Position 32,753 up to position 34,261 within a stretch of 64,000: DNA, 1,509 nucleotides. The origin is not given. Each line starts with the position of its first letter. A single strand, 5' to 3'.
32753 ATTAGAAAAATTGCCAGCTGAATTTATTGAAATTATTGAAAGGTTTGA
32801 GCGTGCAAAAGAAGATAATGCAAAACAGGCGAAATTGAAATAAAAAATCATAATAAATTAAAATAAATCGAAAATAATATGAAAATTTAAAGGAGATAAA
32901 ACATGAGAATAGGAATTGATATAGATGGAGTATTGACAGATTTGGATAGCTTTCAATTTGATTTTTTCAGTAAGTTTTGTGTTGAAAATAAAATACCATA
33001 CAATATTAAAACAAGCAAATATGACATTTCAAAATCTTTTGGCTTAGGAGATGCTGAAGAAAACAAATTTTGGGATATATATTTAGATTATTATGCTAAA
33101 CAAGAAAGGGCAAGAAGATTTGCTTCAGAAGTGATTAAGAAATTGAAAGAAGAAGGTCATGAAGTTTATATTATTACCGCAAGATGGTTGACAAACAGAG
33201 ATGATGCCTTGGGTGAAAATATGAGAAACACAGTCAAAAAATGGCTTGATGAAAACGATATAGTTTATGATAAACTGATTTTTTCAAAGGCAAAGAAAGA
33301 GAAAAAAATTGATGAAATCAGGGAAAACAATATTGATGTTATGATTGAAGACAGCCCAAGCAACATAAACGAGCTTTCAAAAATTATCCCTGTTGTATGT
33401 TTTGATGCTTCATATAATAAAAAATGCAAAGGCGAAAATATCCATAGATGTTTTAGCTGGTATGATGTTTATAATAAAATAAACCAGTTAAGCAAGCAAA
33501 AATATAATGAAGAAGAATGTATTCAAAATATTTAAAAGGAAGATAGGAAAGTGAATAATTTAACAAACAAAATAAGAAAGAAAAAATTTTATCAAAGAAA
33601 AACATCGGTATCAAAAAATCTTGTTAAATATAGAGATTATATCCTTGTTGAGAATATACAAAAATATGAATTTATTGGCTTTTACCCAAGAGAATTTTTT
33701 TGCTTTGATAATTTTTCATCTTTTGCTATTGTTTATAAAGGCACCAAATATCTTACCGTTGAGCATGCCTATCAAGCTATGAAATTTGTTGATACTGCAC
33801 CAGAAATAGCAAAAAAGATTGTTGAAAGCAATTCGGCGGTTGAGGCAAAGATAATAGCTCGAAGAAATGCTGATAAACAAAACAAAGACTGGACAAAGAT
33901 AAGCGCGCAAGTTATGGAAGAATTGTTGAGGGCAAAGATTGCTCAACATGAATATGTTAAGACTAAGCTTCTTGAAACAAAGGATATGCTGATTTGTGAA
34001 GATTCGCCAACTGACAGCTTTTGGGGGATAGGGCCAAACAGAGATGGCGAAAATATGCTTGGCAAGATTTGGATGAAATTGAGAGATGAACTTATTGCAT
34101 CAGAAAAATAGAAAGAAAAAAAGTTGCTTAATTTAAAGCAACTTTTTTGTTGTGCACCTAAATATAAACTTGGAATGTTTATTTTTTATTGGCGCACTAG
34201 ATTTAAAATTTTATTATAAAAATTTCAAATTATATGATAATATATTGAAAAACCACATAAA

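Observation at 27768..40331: A 12.5-kb NAD / ADP-ribose salvage island, unusually complete and enriched in ADP-ribose-processing enzymes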

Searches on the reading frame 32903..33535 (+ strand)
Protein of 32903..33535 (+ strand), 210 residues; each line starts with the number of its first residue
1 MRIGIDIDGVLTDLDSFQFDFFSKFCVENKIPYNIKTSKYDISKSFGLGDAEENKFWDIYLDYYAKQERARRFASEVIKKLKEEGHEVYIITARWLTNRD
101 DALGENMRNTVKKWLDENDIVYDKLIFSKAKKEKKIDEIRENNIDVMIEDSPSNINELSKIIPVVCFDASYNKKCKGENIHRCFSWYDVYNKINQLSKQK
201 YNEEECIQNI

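Call 4: search_protein_families(library=pfam, proteins=[window:32903-33535:+], max_evalue=0.01)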
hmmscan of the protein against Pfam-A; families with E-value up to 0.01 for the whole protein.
window:32903-33535:+ (210 aa): 5 families
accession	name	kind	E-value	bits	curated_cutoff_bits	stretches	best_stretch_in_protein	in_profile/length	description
PF06941.18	NT5C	-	1.1e-11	45.4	24.8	1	3-193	4-174/180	5' nucleotidase, deoxy (Pyrimidine), cytosolic type C protein (NT5C)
PF03767.20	Acid_phosphat_B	-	0.00024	21.1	27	1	36-156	90-210/230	HAD superfamily, subfamily IIIB (Acid phosphatase)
PF00702.32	Hydrolase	-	0.0013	19.6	26.4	0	5-153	6-182/191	haloacid dehalogenase-like hydrolase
PF13212.11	DUF4020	-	0.0089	16.2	22.7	0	35-106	29-96/182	Domain of unknown function (DUF4020)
PF10154.14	Fy-3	-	0.0095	15.5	25.8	0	69-208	36-165/498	Ferry endosomal RAB5 effector complex subunit 3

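Call 8: search_protein_families(library=ncbifam, proteins=[window:32903-33535:+], max_evalue=0.01)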
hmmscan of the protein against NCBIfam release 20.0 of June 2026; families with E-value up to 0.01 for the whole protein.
window:32903-33535:+ (210 aa): 3 families
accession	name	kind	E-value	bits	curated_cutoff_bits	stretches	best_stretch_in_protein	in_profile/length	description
TIGR01662.1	HAD-SF-IIIA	subfamily_domain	0.0017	18.4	44.6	1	72-139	28-99/141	HAD-IIIA family hydrolase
NF004583.0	PRK05928.1-5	equivalog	0.0063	16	432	1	60-176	103-211/250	uroporphyrinogen-III synthase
TIGR01488.1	HAD-SF-IB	subfamily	0.0074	16.3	45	0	5-93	4-97/177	HAD-IB family phosphatase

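Call 65: search_protein_families(library=padloc, proteins=[window:32903-33535:+], max_evalue=0.001)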
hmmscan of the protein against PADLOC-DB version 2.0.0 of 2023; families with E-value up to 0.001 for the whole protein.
window:32903-33535:+ (210 aa): 0 families

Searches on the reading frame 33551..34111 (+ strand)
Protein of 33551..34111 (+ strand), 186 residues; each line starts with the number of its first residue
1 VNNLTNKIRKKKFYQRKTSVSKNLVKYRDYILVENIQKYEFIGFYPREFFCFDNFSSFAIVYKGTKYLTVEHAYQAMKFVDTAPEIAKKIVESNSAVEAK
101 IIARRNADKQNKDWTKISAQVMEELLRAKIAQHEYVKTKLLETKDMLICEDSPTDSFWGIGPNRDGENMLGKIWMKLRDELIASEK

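Call 4: search_protein_families(library=pfam, proteins=[window:33551-34111:+], max_evalue=0.01)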
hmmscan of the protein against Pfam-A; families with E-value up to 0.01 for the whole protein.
window:33551-34111:+ (186 aa): 2 families
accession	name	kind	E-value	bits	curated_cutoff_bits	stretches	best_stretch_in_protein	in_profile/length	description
PF08719.17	NADAR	-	2.9e-32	112.6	35.1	1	40-181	12-162/163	NADAR domain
PF08010.17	Phage_30_3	-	0.002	18.4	36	1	53-112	8-64/138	Bacteriophage protein GP30.3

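Call 8: search_protein_families(library=ncbifam, proteins=[window:33551-34111:+], max_evalue=0.01)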
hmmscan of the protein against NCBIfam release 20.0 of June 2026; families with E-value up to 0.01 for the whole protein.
window:33551-34111:+ (186 aa): 2 families
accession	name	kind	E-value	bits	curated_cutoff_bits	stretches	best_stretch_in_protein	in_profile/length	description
TIGR02464.1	ribofla_fusion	equivalog_domain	2e-31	109.3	73.7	1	44-181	3-152/153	riboflavin biosynthesis intermediates N-glycosidase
NF053876.1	DS32_2_antiphage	equivalog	1.6e-25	89.3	240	1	56-184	26-158/181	NADAR family anti-phage protein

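Call 64: search_dna_similar(query=window:33551-34111:+, collection=phages, mode=protein, max_rows=12)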
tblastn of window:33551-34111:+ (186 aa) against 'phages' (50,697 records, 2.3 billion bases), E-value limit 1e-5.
Records with a match: 291; places in all: 293; records where one place covers at least 80% of the query: 29.
Best place of each record, by identity: <60% 291.
By first word of the organism name: Salmonella 51; Escherichia 41; Bacillus 36; Vibrio 29; Xanthomonas 17; Klebsiella 12; Stenotrophomonas 9; Pseudomonas 9; Streptomyces 9; uncultured 8; and 33 more.
By host as written in the record: - 30; Escherichia coli 18; Bacillus anthracis Sterne 10; Salmonella sp. 10; Vibrio breoganii 10; Salmonella enterica 8; Bacillus anthracis 6; Salmonella enterica subsp. enterica serovar Enteritidis 6; and 106 more.
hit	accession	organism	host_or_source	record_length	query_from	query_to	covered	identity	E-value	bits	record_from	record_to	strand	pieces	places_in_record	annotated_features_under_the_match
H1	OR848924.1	Listeria phage LM 4-14-1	Listeria monocytogenes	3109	38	180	77%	39.3%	7e-19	89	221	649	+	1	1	record has no annotation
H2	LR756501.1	uncultured phage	metagenomic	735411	30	179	81%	37.2%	3e-12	70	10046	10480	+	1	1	record has no annotation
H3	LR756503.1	uncultured phage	metagenomic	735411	30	179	81%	37.2%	3e-12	70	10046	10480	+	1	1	record has no annotation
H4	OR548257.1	Clavibacter phage 33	Clavibacter michiganensis subsp. ...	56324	15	181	90%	33.3%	1e-14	77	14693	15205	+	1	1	hypothetical protein (x2)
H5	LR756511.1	uncultured phage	metagenomic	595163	52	181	70%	42.0%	7e-18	86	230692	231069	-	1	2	record has no annotation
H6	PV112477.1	Klebsiella phage LPKP33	Klebsiella pneumoniae LKP485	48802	25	182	85%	34.0%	4e-11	66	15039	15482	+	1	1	riboflavin biosynthesis protein | putative DNA repair helicase RadD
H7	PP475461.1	Xanthomonas phage phiXF1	Xanthomonas campestris pv. campestris ...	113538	42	180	75%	38.6%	6e-18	86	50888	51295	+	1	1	N-glycosidase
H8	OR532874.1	Klebsiella phage RCIP0080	Klebsiella pneumoniae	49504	25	182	85%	33.3%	7e-11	66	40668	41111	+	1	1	hypothetical protein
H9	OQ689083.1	Klebsiella phage vB_KpnM_SCNJ1-Y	Klebsiella pneumonaie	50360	25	182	85%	33.3%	9e-11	66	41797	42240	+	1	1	riboflavin biosynthesis protein | uvrB: UvrABC system protein B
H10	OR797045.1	Stenotrophomonas phage vB_SmaS_Bhz60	Stenotrophomonas maltophilia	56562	42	181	75%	37.6%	3e-14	76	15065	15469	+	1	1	putative riboflavin biosynthesis protein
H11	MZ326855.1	Stenotrophomonas phage Suzuki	Stenotrophomonas maltophilia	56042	15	181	90%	31.1%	3e-12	69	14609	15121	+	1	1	hypothetical protein (x2) | ribosome_binding_site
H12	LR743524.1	Xylella phage Bacata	Phage obtained on X. albilineans after ...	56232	42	184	77%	36.1%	2e-12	70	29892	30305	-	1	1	Uncharacterized domain COG3236 / GTPcyclohydrolase II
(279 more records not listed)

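Call 65: search_protein_families(library=padloc, proteins=[window:33551-34111:+], max_evalue=0.001)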
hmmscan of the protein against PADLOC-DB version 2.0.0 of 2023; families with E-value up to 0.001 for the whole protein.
window:33551-34111:+ (186 aa): 1 family
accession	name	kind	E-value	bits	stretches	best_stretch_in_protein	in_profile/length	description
PDLC04643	PDC-M42C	-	2.3e-12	45.4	1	63-173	27-149/158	-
